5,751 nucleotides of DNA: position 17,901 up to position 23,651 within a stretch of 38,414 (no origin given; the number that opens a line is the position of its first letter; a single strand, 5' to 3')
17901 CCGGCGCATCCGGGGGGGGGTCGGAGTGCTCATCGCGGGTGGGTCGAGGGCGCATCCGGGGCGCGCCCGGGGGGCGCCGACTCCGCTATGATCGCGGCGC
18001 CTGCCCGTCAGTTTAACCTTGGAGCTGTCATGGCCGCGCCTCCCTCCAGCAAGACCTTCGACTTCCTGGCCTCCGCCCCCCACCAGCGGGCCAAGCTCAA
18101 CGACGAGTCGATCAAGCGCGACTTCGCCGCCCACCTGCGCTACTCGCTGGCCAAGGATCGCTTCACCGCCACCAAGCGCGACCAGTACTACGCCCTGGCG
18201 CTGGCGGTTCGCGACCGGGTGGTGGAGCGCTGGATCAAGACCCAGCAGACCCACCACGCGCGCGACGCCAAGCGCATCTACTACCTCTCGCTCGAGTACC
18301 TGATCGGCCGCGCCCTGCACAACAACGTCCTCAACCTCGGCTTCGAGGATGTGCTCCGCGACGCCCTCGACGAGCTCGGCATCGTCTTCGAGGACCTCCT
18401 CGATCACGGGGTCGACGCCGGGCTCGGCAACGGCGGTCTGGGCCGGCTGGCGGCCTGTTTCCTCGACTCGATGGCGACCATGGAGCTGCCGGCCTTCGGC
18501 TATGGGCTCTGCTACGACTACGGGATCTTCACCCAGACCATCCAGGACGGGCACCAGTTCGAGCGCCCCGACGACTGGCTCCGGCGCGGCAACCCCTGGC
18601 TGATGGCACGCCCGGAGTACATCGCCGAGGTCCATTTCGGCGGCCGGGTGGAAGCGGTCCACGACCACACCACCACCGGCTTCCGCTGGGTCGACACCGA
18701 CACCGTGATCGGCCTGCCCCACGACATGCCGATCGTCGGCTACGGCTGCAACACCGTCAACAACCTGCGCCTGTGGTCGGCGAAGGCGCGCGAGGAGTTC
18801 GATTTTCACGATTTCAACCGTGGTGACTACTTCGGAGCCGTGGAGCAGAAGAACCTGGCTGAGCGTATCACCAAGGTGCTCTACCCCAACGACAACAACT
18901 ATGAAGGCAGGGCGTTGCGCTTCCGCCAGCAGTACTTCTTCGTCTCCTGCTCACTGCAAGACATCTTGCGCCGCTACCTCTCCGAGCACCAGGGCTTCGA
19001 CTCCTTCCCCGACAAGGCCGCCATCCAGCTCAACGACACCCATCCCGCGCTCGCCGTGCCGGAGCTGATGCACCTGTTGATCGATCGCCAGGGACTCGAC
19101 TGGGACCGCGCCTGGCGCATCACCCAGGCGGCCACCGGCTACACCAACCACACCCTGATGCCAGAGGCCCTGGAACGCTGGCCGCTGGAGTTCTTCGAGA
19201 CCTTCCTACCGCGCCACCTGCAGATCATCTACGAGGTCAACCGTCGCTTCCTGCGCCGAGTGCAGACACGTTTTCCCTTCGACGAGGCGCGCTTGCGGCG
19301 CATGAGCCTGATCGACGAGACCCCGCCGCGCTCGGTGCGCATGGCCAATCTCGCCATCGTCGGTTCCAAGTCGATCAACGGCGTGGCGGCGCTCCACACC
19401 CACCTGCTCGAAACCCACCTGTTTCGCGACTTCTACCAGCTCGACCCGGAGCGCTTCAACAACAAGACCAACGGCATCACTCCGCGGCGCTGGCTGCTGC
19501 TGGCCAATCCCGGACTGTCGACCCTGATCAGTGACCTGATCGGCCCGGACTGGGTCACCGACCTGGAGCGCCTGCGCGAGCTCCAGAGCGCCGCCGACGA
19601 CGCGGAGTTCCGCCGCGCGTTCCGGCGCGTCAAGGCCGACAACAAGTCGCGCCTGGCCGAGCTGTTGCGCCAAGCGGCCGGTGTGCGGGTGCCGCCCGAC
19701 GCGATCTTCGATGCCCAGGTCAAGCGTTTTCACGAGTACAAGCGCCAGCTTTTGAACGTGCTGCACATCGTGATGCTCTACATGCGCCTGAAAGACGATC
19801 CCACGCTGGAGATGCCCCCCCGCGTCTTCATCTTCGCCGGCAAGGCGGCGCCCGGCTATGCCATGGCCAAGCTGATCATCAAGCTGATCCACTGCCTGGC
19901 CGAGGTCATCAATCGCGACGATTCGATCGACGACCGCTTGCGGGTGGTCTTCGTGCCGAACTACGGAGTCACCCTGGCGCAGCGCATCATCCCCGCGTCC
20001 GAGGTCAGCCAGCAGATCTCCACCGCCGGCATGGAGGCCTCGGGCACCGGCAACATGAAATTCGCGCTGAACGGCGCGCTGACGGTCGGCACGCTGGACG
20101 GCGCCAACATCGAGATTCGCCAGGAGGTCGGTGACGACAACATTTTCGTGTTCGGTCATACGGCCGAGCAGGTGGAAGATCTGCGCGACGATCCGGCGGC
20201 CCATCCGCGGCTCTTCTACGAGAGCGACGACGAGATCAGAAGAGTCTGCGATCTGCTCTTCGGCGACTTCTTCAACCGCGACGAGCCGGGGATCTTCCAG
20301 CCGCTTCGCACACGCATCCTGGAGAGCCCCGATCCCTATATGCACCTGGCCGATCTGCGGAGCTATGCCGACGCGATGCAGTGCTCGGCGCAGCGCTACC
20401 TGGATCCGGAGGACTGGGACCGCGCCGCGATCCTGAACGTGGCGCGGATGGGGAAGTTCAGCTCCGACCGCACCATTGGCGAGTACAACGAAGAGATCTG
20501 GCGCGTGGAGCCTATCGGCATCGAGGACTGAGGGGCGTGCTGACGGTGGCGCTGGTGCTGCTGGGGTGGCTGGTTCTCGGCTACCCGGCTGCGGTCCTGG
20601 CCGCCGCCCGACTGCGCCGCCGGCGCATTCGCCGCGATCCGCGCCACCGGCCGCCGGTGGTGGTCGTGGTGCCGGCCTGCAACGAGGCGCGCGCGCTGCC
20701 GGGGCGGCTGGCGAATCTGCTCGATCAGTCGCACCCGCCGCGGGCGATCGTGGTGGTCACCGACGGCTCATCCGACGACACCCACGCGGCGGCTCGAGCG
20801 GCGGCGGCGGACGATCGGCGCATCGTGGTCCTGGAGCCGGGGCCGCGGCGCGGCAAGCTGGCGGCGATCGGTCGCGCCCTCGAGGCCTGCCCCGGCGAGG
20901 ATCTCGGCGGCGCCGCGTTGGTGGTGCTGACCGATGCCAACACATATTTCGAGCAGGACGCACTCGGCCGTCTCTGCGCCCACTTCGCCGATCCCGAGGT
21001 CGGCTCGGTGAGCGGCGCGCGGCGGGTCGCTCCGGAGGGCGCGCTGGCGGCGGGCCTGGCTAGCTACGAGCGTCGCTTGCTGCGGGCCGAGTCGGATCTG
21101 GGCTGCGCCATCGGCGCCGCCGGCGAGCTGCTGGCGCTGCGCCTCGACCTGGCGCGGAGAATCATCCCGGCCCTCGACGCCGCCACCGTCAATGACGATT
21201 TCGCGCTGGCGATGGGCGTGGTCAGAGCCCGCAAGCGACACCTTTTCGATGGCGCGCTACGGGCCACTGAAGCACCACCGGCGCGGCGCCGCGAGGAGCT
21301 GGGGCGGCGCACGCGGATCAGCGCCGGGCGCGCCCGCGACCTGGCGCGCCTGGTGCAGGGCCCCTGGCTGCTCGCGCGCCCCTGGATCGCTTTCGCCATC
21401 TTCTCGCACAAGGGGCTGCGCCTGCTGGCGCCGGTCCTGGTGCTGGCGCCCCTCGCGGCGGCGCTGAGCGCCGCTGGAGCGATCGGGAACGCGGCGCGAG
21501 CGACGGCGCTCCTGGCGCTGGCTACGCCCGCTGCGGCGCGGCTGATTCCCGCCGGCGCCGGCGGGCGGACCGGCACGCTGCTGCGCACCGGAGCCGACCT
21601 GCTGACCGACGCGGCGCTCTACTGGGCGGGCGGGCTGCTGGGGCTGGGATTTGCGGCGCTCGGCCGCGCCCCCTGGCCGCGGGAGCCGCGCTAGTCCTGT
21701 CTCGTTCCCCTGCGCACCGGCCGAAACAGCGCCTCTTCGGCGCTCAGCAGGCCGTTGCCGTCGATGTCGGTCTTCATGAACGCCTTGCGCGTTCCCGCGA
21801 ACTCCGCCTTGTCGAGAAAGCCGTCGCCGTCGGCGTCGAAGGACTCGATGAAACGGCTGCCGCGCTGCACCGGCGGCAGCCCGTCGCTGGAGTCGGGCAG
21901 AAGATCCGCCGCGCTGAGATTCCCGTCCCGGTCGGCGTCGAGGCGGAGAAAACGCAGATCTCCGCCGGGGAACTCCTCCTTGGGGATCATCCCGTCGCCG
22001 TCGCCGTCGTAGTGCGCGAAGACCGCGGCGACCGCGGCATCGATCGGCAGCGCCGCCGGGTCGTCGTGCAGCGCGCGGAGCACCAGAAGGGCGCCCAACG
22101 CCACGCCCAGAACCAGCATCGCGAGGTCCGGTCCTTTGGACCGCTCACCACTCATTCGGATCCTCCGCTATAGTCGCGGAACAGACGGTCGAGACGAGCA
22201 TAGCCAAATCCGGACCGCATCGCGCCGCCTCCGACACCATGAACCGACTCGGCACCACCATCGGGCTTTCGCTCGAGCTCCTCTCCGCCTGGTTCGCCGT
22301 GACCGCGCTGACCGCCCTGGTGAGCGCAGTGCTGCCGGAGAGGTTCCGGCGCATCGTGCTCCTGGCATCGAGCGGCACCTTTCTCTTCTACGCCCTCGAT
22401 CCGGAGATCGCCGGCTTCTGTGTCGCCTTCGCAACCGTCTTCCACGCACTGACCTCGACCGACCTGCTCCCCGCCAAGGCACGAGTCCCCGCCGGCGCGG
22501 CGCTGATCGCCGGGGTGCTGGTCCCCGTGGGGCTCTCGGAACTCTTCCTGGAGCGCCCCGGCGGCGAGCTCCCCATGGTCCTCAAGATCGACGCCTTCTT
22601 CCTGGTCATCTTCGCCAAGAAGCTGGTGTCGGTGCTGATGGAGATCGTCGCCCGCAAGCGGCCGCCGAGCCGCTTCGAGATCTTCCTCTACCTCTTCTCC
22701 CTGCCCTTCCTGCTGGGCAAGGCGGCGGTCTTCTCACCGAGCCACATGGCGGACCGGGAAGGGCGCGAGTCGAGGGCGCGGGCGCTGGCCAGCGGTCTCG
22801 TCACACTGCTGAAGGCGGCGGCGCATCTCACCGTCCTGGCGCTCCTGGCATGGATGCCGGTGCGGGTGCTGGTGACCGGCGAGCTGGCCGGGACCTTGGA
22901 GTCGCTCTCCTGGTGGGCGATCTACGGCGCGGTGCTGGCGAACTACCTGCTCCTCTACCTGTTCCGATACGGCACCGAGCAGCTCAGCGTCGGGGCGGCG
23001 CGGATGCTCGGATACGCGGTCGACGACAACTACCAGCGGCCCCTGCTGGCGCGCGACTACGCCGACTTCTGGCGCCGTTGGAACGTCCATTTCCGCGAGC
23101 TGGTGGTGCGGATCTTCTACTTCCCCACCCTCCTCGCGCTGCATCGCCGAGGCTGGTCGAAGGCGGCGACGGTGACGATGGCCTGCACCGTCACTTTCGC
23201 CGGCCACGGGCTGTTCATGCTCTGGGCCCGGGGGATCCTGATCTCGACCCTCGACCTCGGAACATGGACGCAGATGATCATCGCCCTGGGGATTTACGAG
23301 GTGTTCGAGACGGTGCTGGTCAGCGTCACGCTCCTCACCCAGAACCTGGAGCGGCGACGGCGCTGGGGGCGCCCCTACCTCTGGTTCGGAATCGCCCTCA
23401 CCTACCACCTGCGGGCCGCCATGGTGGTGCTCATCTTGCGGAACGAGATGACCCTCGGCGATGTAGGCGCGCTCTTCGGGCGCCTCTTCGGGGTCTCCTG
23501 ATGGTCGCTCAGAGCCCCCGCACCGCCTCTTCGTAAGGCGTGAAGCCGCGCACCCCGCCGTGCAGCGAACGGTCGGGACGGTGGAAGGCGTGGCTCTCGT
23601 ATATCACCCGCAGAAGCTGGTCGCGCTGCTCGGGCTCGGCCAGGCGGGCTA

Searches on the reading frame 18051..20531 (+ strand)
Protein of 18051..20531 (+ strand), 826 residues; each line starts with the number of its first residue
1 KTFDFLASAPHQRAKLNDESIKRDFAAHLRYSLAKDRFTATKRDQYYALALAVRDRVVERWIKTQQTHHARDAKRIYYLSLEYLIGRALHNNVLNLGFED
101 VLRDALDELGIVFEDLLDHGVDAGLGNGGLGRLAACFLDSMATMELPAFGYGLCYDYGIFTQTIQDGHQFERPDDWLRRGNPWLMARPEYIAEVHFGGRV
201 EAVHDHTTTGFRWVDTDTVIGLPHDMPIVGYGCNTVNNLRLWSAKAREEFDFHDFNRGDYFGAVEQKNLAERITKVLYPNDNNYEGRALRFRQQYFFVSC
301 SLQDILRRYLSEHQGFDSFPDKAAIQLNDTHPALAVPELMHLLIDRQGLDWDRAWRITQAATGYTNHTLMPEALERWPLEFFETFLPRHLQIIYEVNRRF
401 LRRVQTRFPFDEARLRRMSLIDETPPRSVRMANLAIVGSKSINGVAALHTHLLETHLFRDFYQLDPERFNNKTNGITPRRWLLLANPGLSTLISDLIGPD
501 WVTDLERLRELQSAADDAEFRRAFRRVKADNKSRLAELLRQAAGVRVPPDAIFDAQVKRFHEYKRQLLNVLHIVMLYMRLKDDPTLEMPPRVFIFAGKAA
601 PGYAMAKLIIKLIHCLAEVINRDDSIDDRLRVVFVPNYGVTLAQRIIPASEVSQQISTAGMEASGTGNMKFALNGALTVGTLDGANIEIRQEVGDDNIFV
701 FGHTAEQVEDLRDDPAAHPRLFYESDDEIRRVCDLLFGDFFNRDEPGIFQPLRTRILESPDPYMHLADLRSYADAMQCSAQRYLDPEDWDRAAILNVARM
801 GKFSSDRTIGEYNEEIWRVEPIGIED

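Call 12: search_protein_families(library=pfam, proteins=[window:18051-20531:+], max_evalue=0.001)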
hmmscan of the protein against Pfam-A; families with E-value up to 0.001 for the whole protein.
window:18051-20531:+ (826 aa): 1 family
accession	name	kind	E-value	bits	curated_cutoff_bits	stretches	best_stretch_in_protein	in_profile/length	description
PF00343.26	Phosphorylase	-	0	1073.9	27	1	106-819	1-713/713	Carbohydrate phosphorylase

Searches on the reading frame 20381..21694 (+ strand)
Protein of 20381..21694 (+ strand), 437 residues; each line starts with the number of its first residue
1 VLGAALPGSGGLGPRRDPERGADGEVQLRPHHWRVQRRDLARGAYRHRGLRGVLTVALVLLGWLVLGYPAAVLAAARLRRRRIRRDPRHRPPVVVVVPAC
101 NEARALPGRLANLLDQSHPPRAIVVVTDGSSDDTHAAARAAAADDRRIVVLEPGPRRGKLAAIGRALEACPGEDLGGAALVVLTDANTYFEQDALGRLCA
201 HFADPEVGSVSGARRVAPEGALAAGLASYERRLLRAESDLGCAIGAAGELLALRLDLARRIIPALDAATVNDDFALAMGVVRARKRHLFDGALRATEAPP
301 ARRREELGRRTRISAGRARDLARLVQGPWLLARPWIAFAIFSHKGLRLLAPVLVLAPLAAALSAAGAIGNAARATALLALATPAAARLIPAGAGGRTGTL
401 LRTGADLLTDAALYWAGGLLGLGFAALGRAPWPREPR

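Call 12: search_protein_families(library=pfam, proteins=[window:20381-21694:+], max_evalue=0.001)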
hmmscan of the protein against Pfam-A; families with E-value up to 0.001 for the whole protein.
window:20381-21694:+ (437 aa): 4 families
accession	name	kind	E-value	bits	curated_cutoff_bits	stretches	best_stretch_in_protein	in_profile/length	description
PF00535.33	Glycos_transf_2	-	4.6e-18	66.1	23.3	1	95-220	2-121/168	Glycosyl transferase family 2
PF13641.12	Glyco_tranf_2_3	-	1.3e-12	48.7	27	1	91-222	1-131/230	Glycosyltransferase like family 2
PF13632.12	Glyco_trans_2_3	-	3.3e-07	30.7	27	1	181-361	2-195/198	Glycosyl transferase family group 2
PF13506.12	Glyco_transf_21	-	2.5e-05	24.2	21.7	1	179-227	32-80/174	Glycosyl transferase family 21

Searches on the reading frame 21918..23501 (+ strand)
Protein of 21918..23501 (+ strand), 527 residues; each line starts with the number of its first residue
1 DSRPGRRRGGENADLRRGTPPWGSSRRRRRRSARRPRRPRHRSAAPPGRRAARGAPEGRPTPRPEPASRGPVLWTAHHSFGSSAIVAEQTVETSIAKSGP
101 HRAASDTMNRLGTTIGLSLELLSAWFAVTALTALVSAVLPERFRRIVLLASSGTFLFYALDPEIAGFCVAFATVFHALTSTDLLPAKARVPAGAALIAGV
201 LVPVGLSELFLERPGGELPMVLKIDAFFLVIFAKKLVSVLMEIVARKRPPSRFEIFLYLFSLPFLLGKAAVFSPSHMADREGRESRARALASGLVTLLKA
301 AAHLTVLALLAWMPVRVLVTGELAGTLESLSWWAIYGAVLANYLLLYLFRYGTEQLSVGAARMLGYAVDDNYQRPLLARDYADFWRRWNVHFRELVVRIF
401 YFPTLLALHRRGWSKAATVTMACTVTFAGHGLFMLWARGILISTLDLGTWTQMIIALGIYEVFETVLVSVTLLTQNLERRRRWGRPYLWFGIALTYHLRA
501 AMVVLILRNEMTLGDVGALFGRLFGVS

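Call 12: search_protein_families(library=pfam, proteins=[window:21918-23501:+], max_evalue=0.001)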
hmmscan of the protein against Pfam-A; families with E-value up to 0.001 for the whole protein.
window:21918-23501:+ (527 aa): 1 family
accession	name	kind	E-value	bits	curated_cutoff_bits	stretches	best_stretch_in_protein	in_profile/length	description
PF03062.24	MBOAT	-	0.00041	20.2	27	1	243-436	72-281/337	MBOAT, membrane-bound O-acyltransferase family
